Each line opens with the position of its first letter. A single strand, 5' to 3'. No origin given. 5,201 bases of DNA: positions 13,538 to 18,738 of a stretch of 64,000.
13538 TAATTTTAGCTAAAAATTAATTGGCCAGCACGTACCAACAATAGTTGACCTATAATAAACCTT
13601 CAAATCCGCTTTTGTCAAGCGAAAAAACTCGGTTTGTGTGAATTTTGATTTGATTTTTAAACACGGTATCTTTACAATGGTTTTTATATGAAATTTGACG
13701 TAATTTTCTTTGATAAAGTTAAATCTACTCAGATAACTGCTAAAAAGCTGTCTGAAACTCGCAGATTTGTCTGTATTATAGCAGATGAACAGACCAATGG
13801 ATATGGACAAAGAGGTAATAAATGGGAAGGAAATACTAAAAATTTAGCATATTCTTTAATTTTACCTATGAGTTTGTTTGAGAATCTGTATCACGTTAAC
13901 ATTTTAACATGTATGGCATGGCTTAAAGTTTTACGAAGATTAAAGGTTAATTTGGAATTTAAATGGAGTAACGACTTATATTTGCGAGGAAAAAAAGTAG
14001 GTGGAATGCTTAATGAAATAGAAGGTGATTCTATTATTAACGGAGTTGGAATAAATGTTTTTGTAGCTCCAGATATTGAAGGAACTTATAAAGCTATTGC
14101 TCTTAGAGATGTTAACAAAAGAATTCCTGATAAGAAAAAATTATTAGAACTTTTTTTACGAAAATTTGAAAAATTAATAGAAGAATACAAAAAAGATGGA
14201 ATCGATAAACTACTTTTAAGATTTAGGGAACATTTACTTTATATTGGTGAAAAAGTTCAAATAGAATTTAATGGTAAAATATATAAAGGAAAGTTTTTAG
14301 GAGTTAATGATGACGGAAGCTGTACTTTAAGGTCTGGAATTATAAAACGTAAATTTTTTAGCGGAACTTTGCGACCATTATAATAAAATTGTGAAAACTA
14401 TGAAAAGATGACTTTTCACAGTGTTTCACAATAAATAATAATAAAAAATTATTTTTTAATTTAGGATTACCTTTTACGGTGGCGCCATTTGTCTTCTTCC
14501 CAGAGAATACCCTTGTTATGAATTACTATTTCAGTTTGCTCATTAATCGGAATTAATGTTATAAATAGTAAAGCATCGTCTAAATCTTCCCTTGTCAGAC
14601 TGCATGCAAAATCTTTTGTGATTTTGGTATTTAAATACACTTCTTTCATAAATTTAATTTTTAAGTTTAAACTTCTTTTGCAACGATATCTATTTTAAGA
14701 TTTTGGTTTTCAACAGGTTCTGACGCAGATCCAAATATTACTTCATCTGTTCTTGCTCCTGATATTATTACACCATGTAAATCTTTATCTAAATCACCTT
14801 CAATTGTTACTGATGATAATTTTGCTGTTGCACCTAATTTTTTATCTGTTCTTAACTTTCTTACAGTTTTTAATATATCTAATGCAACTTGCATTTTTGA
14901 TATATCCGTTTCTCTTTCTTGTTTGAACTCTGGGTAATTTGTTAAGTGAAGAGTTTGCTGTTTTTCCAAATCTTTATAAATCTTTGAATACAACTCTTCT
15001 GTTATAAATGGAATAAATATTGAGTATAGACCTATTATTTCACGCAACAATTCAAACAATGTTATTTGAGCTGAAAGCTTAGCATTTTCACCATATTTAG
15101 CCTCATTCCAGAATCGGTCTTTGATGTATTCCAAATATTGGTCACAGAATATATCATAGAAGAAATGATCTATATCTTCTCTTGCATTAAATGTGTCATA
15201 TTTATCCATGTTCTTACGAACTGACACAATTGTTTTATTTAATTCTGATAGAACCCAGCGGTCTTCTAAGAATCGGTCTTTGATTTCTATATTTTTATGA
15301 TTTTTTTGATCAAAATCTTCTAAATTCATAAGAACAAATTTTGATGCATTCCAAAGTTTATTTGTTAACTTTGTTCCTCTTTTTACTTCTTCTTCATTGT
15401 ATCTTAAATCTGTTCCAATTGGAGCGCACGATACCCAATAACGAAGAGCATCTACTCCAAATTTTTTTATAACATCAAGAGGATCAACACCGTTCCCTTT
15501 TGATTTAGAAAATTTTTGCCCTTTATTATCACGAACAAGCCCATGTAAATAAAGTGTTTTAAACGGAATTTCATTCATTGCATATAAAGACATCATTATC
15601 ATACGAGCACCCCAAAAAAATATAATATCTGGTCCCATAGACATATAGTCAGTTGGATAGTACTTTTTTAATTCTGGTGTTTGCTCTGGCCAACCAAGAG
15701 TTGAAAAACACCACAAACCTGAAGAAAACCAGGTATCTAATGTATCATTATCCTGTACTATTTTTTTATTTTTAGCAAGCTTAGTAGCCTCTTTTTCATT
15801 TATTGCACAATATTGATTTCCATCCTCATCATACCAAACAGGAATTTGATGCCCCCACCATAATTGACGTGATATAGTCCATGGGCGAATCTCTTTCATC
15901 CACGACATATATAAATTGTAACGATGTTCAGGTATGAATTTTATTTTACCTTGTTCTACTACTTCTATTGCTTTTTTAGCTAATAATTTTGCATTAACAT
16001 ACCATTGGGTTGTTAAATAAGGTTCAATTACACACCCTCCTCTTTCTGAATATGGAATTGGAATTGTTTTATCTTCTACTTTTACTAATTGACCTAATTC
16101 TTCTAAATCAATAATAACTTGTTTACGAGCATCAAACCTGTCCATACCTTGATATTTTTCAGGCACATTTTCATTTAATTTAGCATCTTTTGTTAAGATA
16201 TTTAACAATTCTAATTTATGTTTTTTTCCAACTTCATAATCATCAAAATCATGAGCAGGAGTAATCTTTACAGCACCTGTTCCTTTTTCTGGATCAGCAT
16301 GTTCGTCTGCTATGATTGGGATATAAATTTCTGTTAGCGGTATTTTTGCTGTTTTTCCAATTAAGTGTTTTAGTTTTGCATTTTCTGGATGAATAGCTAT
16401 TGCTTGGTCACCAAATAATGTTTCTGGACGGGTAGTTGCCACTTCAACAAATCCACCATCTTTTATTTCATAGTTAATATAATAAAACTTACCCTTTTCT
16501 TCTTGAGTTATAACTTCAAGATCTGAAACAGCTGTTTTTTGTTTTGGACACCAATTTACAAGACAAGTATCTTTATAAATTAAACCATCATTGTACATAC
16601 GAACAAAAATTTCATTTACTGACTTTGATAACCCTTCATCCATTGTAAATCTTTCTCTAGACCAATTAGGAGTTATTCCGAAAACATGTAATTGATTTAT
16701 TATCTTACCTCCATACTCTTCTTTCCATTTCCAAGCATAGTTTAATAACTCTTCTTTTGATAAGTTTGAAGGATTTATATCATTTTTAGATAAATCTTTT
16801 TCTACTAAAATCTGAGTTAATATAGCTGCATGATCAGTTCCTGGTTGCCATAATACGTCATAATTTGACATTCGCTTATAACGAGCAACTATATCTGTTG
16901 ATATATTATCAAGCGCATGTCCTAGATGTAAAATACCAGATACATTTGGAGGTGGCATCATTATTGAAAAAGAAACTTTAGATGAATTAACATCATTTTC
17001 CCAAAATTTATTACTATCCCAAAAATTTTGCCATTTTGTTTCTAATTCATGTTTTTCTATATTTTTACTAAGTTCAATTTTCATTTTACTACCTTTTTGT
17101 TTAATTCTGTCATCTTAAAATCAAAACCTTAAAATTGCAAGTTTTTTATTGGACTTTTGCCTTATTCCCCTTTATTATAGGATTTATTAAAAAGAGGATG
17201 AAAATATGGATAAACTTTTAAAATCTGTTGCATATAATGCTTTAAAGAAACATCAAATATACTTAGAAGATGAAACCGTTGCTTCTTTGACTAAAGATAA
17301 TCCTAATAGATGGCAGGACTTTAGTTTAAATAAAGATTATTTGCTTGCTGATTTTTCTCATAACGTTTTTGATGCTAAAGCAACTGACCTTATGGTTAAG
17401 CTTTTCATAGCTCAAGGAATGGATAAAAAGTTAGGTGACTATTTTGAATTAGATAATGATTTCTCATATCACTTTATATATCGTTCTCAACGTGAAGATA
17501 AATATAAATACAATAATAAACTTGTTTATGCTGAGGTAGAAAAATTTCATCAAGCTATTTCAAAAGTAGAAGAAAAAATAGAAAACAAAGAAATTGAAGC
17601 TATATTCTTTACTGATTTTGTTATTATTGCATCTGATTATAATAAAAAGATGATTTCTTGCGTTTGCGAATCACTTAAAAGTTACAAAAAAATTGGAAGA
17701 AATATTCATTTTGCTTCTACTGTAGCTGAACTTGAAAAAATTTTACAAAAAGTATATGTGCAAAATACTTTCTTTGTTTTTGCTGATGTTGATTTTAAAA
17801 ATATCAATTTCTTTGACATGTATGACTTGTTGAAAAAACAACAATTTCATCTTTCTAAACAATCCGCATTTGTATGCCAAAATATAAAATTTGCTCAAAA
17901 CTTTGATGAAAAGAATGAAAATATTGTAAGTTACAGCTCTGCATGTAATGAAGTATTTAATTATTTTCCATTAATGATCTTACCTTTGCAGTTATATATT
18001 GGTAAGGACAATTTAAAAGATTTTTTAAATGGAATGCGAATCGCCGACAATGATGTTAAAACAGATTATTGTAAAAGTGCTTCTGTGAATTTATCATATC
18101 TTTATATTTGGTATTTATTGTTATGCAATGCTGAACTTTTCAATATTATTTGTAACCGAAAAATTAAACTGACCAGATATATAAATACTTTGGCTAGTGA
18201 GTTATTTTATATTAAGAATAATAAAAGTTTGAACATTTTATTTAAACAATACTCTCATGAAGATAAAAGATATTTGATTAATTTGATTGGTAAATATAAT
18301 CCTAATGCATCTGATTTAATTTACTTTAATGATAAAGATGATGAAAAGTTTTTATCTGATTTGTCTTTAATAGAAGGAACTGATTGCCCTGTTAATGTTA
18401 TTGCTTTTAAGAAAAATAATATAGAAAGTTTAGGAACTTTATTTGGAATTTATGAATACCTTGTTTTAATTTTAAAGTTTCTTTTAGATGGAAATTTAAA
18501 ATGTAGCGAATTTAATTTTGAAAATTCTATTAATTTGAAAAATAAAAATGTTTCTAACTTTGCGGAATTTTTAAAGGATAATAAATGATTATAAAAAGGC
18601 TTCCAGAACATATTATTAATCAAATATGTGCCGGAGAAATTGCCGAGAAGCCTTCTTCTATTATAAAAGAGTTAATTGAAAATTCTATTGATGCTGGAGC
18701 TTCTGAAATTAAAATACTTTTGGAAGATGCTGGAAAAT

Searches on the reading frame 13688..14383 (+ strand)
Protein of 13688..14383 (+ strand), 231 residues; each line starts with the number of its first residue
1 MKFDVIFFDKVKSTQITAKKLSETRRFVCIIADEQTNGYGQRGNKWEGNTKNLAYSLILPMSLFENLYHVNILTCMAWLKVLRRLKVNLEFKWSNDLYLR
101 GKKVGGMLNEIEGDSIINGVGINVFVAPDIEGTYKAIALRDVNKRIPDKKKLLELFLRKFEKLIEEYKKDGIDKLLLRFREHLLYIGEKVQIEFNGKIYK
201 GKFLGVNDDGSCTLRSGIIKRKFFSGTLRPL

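Call 55: search_protein_families(library=pfam, alignment_id=A4, max_evalue=1e-8)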
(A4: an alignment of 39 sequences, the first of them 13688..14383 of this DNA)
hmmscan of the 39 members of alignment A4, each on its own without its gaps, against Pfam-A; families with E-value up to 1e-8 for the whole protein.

A. member 1, window:13688-14383:+ (231 aa): 1 family
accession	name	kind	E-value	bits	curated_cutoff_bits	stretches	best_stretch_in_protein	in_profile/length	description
PF03099.24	BPL_LplA_LipB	-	2.9e-15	56.8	21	1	12-120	6-126/133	Biotin/lipoate A/B protein ligase family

B. families by the number of members that match (of 39 scanned): 44 families (the first 25 are shown)
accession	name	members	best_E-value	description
PF03449.20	GreA_GreB_N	2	2.3e-25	Transcription elongation factor, N-terminal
PF01272.25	GreA_GreB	2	1e-22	Transcription elongation factor, GreA/GreB, C-term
PF01039.27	Carboxyl_trans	2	1.1e-18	Carboxyl transferase domain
PF00012.26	HSP70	1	1e-272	Hsp70 protein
PF01425.27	Amidase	1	1.1e-144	Amidase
PF03255.19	ACCA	1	1.1e-135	Acetyl co-enzyme A carboxylase carboxyltransferase-like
PF00133.28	tRNA-synt_1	1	1.7e-127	tRNA synthetases class I (I, L, M and V)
PF01795.25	Methyltransf_5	1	1.8e-96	MraW methylase family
PF00814.31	TsaD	1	6.3e-93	tRNA N6-adenosine threonylcarbamoyltransferase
PF01580.24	FtsK_SpoIIIE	1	6.9e-63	FtsK/SpoIIIE family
PF00501.34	AMP-binding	1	7.1e-58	AMP-binding enzyme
PF03462.23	PCRF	1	1e-52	PCRF domain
PF00999.27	Na_H_Exchanger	1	2e-46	Sodium/hydrogen exchanger, transmembrane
PF00905.27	Transpeptidase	1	4.1e-46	Penicillin binding protein transpeptidase domain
PF00472.26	RF-1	1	1.6e-44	RF-1 domain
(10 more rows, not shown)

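Call 56: search_protein_families(library=phrogs, alignment_id=A4, max_evalue=0.00001)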
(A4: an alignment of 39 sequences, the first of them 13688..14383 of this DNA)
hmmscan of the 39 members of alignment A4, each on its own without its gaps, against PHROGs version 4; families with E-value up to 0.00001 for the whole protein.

A. member 1, window:13688-14383:+ (231 aa): 0 families

B. families by the number of members that match (of 39 scanned): 36 families (the first 25 are shown)
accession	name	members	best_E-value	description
phrog_22485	-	1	2.2e-275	-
phrog_12710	-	1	2.9e-236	-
phrog_24466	-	1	3.4e-131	-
phrog_15614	-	1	1.5e-126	-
phrog_1358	-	1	5.3e-114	FtsK/SpoIIIE-like protein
phrog_19918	-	1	6.2e-99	-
phrog_29364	-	1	1.4e-97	-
phrog_3551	-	1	5.2e-76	FtsK/SpoIIIE-like protein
phrog_30623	-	1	1e-73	-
phrog_36676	-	1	8.3e-35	-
phrog_159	-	1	3.3e-27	RuvC-like Holliday junction resolvase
phrog_13700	-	1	5.2e-26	FtsK/SpoIIIE-like protein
phrog_16311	-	1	2e-18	-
phrog_12262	-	1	2.2e-18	-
phrog_20323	-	1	1e-15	RF-1 domain peptide chain release factor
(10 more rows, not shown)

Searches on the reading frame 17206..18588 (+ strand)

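Call 57: search_protein_families(library=pfam, proteins=[window:17206-18588:+], max_evalue=0.0001)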
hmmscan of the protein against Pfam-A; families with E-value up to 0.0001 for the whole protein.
window:17206-18588:+ (460 aa): 1 family
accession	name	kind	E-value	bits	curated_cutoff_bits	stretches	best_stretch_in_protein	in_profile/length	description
PF00342.24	PGI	-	6.7e-09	35.3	22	1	49-316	1-286/486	Phosphoglucose isomerase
